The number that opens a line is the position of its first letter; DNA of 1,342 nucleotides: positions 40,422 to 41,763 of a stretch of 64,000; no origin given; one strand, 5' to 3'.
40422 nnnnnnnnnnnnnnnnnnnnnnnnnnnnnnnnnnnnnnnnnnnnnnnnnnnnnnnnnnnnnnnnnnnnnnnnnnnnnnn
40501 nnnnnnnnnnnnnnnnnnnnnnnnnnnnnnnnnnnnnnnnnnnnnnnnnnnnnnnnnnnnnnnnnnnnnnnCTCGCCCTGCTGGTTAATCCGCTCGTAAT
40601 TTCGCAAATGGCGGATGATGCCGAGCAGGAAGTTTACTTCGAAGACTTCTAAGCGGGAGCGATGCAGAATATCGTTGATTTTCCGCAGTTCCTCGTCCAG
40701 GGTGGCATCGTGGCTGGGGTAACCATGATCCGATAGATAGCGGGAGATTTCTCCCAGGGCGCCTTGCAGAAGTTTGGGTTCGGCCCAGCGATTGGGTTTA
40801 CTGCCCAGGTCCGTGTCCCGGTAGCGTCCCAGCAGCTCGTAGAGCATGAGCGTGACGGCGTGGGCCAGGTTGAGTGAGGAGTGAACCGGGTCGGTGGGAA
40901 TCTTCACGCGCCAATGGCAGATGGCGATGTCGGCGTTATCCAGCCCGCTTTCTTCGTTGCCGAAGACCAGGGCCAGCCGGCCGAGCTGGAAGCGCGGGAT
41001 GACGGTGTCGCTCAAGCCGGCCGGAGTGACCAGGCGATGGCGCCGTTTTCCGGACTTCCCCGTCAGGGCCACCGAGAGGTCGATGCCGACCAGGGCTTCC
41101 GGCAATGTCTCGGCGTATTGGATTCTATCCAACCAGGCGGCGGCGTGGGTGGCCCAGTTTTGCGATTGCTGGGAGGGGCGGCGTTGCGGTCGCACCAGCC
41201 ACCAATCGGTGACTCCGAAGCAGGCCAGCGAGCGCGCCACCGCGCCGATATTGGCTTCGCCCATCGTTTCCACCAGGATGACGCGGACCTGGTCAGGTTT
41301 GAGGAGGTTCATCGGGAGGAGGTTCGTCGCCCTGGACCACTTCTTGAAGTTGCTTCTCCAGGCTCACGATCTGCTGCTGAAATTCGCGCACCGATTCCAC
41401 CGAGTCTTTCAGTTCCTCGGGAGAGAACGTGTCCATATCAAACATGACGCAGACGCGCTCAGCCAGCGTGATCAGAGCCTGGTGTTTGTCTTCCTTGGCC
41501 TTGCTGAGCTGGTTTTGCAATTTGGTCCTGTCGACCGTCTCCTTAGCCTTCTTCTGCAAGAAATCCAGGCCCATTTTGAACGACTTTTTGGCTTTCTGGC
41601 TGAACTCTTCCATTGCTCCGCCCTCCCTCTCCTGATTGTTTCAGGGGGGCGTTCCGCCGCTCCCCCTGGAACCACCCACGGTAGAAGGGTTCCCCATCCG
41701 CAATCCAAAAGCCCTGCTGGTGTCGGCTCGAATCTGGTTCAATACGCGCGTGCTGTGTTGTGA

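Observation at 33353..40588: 2411-aa all-TPR giant protein with an acidic Pro/Glu/Val/Ala-rich disordered linker and no catalytic or NTPase domain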

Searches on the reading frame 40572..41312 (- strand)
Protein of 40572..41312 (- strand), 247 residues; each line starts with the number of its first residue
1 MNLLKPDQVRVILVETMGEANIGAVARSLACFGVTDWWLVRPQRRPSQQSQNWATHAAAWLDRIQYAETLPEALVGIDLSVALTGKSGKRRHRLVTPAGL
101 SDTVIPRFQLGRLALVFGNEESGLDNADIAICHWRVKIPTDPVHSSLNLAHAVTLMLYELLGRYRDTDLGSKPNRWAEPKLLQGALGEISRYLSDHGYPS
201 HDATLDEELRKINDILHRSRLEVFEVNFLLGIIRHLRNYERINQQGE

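Call 27: search_protein_families(library=ncbifam, proteins=[window:40572-41312:-], max_evalue=0.001)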
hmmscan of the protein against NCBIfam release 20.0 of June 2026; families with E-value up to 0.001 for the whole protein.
window:40572-41312:- (247 aa): 8 families
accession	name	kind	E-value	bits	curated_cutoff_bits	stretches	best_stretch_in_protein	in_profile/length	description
TIGR00050.1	rRNA_methyl_1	subfamily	1.1e-39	136.7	167.15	1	8-238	4-230/233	TrmJ/YjtD family RNA methyltransferase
NF011694.0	PRK15114.1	equivalog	1.1e-29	103.8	280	1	8-241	4-242/246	tRNA (cytosine(32)/uridine(32)-2'-O)-methyltransferase TrmJ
NF007752.0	PRK10433.1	equivalog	1.3e-27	96.8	212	1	8-163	2-158/228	tRNA/rRNA methyltransferase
NF041077.1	tRNAmeth_TrmJ_Sulfolob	equivalog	1.2e-21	77.3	350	1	9-163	2-154/229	tRNA (cytidine-2'-O-)-methyltransferase TrmJ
TIGR00186.1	rRNA_methyl_3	equivalog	4.3e-09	36.2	160.15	1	10-161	95-237/240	23S rRNA (guanosine(2251)-2'-O)-methyltransferase RlmB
TIGR00185.1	tRNA_yibK_trmL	equivalog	6.8e-05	22.8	190.6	1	83-162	67-146/154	tRNA (uridine(34)/cytosine(34)/5-carboxymethylaminomethyluridine(34)-2'-O)-methyltransferase TrmL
NF008295.0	PRK11081.1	equivalog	0.00012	21.7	227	0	10-160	21-161/230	tRNA (guanosine(18)-2'-O)-methyltransferase TrmH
NF008386.0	PRK11181.1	equivalog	0.00017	20.9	366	1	94-161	171-239/244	23S rRNA (guanosine(2251)-2'-O)-methyltransferase RlmB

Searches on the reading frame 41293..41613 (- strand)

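Call 27: search_protein_families(library=ncbifam, proteins=[window:41293-41613:-], max_evalue=0.001)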
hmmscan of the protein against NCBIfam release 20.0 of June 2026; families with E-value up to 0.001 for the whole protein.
window:41293-41613:- (106 aa): 0 families

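Call 67: search_protein_families(library=pfam, proteins=[window:41293-41613:-], max_evalue=0.05)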
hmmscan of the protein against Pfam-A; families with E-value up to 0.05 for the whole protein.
window:41293-41613:- (106 aa): 2 families
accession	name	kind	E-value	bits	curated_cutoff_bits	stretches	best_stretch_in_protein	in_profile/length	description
PF14282.11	FlxA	-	0.03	14.9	26.3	0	70-98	14-42/101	FlxA-like protein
PF10374.15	EST1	-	0.037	14.9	25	1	7-81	13-86/135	Telomerase activating protein Est1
